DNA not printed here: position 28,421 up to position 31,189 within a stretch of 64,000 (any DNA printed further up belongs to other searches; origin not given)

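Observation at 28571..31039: Protein with a duplicated, Trp-framed ~35-aa motif (W-x-P-x-TG-[RK]-T-x-x-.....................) of unknown family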

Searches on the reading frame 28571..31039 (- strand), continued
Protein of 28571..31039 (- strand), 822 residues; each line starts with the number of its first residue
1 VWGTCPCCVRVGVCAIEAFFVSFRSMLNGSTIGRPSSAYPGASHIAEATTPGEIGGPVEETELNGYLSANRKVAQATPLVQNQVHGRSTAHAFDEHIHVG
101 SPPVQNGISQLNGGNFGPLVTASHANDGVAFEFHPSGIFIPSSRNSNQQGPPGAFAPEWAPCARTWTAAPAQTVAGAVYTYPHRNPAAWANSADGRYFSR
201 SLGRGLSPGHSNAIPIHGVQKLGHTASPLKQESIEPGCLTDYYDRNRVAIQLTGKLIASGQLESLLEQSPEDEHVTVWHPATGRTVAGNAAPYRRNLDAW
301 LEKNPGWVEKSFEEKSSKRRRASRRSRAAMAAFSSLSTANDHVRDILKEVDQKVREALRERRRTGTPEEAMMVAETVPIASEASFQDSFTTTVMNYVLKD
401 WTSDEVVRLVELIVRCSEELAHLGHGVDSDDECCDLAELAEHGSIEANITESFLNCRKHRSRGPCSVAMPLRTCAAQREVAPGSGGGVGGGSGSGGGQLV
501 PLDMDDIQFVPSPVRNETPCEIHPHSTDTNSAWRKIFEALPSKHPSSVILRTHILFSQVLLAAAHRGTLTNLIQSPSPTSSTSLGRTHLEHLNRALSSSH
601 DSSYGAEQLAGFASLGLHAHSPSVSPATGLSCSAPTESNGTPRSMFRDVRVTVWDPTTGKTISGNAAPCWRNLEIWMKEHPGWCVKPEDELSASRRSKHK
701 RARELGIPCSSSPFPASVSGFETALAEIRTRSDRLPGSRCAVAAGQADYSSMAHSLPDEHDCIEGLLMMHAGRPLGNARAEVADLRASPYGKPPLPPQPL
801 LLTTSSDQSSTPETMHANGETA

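Call 44: predict_structure(alignment_id=A1)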
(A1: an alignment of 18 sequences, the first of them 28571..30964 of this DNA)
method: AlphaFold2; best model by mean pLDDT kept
length: 797 residues; sequences in the alignment: 18
mean_pLDDT: 51.8   pTM: 0.39
mean pLDDT of the five models: 51.8, 51.7, 51.3, 46.2, 45.3
residues with pLDDT >= 90: 72; 70-90: 131; 50-70: 97; < 50: 497
segments of 3 or more residues with pLDDT < 50: 1-25, 27-31, 33-76, 79-144, 146-160, 162-221, 231-235, 237-239, 356-358, 407-456, 458-479, 481-500, 546-621, 682-710, 712-731, 745-786, 788-797
pLDDT, mean of each block of 10 residues (from residue 1): 35 35 35 38 36 38 34 39 33 36 35 33 37 36 35 32 34 32 33 35 38 42 51 47 65 89 86 94 72 73 86 75 83 81 64 51 72 86 93 80 50 45 45 39 35 36 38 44 42 41 74 93 90 78 50 35 34 32 35 32 33 41 82 89 89 94 78 66 38 35 38 38 38 56 47 33 38 37 36 41
secondary structure, 60 per line:
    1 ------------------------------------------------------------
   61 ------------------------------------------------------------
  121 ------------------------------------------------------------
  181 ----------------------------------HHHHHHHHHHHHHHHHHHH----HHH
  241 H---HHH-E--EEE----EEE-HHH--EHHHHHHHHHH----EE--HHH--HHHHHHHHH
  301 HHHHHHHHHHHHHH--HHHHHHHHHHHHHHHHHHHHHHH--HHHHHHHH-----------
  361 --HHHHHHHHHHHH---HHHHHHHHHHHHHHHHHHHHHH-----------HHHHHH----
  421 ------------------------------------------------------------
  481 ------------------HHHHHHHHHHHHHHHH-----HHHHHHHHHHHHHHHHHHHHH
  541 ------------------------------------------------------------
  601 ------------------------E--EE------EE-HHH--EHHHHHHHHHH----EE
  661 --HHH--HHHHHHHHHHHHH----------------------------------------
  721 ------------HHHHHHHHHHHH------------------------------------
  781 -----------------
elements in order (helices of 4 or more, strands of 3 or more residues): H215-233 H238-241 E252-254 E259-261 H269-278 H292-314 H317-339 H342-349 H363-374 H378-399 H411-416 H499-514 H520-540 H645-654 H668-680 H733-744

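Call 48: fold_search(model_id=the predicted structure, library=pdb)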
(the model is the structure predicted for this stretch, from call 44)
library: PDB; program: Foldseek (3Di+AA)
matches with E <= 10: 36; with E <= 0.001: 0
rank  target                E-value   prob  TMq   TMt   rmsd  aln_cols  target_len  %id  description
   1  2dl6_MODEL_1_A        2.8e-03  1.00  0.06  0.47  15.1        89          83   21  Solution structure of the first BRK domain from human chromodomain-helicase-DNA-binding protein 8 (released 2006-10-17)
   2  2cka_MODEL_1_A        6.6e-02  1.00  0.06  0.66   3.5        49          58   28  Solution structures of the BRK domains of the human Chromo Helicase Domain 7 and 8, reveals structural similar (released 2007-05-08)
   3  6sy2_MODEL_1_A        7.8e-02  1.00  0.05  0.75   1.2        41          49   39  Structure of the BRK domain of the SWI/SNF chromatin remodelling complex subunit BRG1 reveals a potential role (released 2020-01-22)
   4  2ckc_MODEL_1_A        9.3e-02  0.99  0.05  0.53   7.5        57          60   30  Solution structures of the BRK domains of the human Chromo Helicase Domain 7 and 8, reveals structural similar (released 2007-05-08)
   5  2v0e_MODEL_1_A        1.5e-01  1.00  0.05  0.66   3.3        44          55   30  BRK domain from human CHD7 (released 2007-05-22)
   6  2v0f_MODEL_1_A        2.3e-01  1.00  0.05  0.43   1.6        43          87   30  BRK domain from human CHD7 (released 2007-05-22)
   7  8hll_B                5.5e-01  0.14  0.05  0.23  13.7       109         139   21  Crystal structure of p53/BCL2 fusion complex (complex 1) (released 2023-07-26)
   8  9jk7_A                3.4e+00  0.02  0.05  0.10  23.2       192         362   14  Human VANGL2 hexamer (released 2024-12-25)
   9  8ves_F                3.6e+00  0.02  0.06  0.13  33.3       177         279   15  Structure of YicC endoribonuclease bound to an RNA substrate (released 2024-09-04)
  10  3anw_B                3.8e+00  0.07  0.06  0.25  16.7       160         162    7  A protein complex essential initiation of DNA replication (released 2011-07-27)
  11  3jav_A                4.3e+00  0.01  0.07  0.03  47.4       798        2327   10  Structure of full-length IP3R1 channel in the apo-state determined by single particle cryo-EM (released 2015-10-07)
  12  8wdb_C                4.8e+00  0.01  0.05  0.10  21.5       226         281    9  Cryo-EM structure of the ATP-bound DppABCD complex (released 2024-09-18)
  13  8zcs_A                5.1e+00  0.03  0.06  0.09  12.0       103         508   17  Crystal structure of the MBP-MCL1 complex with highly selective and potent Cyclic peptide inhibitor (released 2025-03-19)
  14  4bpi_A                6.4e+00  0.03  0.06  0.24  12.8       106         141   19  Mcl-1 bound to alpha beta Puma BH3 peptide 2 (released 2014-04-09)
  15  2rf7_A                6.4e+00  0.01  0.05  0.08  17.2       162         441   11  Crystal structure of the escherichia coli nrfa mutant Q263E (released 2008-03-25)
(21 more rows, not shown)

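Call 69: find_encoding_contigs(protein=P0002, flank=1000, max_places=3)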
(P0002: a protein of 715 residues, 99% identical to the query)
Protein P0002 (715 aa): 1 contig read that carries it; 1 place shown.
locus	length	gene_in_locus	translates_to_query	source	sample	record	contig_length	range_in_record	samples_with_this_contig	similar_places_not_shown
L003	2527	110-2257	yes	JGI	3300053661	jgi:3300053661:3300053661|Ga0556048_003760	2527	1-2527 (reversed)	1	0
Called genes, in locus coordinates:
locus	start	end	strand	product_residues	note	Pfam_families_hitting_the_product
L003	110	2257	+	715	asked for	PF07533:BRK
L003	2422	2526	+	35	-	?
